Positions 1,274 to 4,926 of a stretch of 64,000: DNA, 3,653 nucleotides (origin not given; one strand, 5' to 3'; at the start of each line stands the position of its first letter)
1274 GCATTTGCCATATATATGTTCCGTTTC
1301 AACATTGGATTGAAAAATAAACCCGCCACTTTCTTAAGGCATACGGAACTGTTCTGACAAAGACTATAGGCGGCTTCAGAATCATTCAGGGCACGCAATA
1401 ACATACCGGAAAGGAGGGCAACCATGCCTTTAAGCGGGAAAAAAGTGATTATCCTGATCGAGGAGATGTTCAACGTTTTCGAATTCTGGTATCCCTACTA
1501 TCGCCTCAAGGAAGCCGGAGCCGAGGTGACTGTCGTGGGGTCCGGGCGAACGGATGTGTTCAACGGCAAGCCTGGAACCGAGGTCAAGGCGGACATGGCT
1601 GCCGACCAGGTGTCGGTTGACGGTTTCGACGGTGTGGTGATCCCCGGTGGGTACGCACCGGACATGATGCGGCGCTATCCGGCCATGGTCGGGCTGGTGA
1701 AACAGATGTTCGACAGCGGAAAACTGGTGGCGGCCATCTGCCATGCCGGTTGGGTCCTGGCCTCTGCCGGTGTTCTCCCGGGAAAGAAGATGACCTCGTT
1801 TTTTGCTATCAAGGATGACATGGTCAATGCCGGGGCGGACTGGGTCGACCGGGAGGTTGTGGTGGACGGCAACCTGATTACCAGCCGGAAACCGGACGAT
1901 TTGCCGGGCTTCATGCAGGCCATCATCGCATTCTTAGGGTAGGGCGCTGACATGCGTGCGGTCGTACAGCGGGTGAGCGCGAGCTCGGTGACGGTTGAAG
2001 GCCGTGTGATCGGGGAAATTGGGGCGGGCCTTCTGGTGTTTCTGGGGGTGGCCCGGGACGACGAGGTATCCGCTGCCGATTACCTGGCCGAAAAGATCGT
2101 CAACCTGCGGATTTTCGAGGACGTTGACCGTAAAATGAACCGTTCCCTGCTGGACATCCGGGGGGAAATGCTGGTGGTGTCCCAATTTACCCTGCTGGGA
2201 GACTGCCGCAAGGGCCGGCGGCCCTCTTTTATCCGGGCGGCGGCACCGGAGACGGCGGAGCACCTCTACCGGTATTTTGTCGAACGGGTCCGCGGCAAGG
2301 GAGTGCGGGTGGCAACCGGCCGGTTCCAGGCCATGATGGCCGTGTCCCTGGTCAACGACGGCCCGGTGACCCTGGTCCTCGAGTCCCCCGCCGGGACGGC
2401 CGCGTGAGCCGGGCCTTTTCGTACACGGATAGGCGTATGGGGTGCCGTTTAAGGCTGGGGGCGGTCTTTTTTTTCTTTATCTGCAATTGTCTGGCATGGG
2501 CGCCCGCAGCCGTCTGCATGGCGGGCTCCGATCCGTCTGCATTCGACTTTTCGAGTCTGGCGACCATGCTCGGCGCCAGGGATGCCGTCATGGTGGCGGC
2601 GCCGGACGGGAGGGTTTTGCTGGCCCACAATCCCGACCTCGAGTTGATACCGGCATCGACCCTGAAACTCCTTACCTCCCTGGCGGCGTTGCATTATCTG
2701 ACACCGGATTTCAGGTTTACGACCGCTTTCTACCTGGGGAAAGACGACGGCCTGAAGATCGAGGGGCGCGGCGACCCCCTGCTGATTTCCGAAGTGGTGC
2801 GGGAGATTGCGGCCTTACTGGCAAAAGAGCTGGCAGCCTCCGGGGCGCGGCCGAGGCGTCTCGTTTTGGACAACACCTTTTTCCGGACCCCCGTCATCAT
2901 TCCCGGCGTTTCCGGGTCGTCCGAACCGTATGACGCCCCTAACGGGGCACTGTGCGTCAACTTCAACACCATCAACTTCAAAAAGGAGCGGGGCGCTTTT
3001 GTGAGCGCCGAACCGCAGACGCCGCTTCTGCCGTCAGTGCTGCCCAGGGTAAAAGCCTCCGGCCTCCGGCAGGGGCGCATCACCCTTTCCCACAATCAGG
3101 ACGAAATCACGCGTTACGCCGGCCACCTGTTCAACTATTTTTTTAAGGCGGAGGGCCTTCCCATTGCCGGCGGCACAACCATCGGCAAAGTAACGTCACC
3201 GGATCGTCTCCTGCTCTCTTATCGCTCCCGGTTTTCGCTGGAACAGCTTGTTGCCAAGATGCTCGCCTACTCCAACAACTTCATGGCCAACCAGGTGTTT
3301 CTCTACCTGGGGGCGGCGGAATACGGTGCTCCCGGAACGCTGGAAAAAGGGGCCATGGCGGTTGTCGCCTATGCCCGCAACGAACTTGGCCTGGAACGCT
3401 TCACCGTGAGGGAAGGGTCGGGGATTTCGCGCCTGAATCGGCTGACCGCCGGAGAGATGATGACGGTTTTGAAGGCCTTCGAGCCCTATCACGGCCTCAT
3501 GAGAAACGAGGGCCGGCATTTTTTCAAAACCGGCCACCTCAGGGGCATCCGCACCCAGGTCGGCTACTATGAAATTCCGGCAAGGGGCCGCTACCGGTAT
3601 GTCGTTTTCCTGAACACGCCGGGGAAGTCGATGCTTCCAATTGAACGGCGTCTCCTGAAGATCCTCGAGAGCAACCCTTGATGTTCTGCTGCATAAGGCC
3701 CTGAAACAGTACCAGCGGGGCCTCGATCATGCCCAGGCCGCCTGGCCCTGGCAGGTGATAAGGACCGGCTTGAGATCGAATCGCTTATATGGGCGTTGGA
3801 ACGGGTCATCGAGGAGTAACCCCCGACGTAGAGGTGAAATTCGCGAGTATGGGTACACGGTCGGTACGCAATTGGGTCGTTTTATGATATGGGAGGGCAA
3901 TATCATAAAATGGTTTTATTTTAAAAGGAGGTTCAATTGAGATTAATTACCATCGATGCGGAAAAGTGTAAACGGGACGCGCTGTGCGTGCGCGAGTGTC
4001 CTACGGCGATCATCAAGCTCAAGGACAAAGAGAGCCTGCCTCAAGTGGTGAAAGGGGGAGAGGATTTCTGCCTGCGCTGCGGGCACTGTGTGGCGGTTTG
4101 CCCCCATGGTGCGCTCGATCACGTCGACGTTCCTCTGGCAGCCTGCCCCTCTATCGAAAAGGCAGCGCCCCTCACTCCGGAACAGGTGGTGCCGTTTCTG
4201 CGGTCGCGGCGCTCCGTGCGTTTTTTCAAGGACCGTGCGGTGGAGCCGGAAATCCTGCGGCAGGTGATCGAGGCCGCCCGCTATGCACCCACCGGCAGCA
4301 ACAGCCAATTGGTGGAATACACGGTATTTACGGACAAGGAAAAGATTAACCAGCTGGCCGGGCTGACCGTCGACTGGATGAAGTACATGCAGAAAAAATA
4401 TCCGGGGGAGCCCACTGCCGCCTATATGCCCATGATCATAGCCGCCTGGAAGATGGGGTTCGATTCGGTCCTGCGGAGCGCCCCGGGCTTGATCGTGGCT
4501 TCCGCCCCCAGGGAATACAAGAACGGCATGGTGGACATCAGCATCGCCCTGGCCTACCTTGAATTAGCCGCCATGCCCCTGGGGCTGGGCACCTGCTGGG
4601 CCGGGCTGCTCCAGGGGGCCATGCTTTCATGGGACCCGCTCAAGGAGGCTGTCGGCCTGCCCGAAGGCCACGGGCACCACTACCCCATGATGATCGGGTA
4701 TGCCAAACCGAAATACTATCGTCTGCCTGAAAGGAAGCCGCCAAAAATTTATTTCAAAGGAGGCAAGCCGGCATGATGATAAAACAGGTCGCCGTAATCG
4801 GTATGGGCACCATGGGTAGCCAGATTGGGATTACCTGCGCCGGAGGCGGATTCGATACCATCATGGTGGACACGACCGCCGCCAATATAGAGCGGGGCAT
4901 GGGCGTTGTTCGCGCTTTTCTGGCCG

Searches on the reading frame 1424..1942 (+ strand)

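Call 14: search_protein_families(library=pfam, proteins=[window:1424-1942:+], max_evalue=0.00001)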
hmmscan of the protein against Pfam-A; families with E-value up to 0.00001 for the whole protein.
window:1424-1942:+ (172 aa): 1 family
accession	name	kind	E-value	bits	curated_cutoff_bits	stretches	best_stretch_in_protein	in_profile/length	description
PF01965.30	DJ-1_PfpI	-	8.4e-55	185.5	26.6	1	6-168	1-163/165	DJ-1/PfpI family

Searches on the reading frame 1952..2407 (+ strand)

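Call 14: search_protein_families(library=pfam, proteins=[window:1952-2407:+], max_evalue=0.00001)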
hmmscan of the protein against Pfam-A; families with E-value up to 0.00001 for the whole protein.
window:1952-2407:+ (151 aa): 1 family
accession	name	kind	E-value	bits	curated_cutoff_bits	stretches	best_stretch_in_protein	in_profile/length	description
PF02580.21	Tyr_Deacylase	-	2.2e-59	200.3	25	1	2-144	1-144/144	D-Tyr-tRNA(Tyr) deacylase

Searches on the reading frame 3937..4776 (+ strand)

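Call 14: search_protein_families(library=pfam, proteins=[window:3937-4776:+], max_evalue=0.00001)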
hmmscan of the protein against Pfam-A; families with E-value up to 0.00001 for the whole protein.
window:3937-4776:+ (279 aa): 7 families
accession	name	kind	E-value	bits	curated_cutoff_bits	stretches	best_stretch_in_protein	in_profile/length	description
PF00881.29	Nitroreductase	-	1.9e-27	96.9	23.5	1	88-255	1-167/167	Nitroreductase family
PF00037.32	Fer4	-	4.2e-10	39.5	21.1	0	42-60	5-23/24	4Fe-4S binding domain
PF13237.11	Fer4_10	-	6.8e-09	36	25.5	1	4-56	2-53/53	4Fe-4S dicluster domain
PF12837.12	Fer4_6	-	3e-08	33.6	25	0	42-60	6-24/24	4Fe-4S binding domain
PF12838.12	Fer4_7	-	1e-07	32.7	27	1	11-59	2-52/52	4Fe-4S dicluster domain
PF14512.11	TM1586_NiRdase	-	1.8e-07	31.5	27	0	207-263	90-139/215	Putative TM nitroreductase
PF13187.11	Fer4_9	-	2.1e-07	31.3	27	1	10-59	4-51/52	4Fe-4S dicluster domain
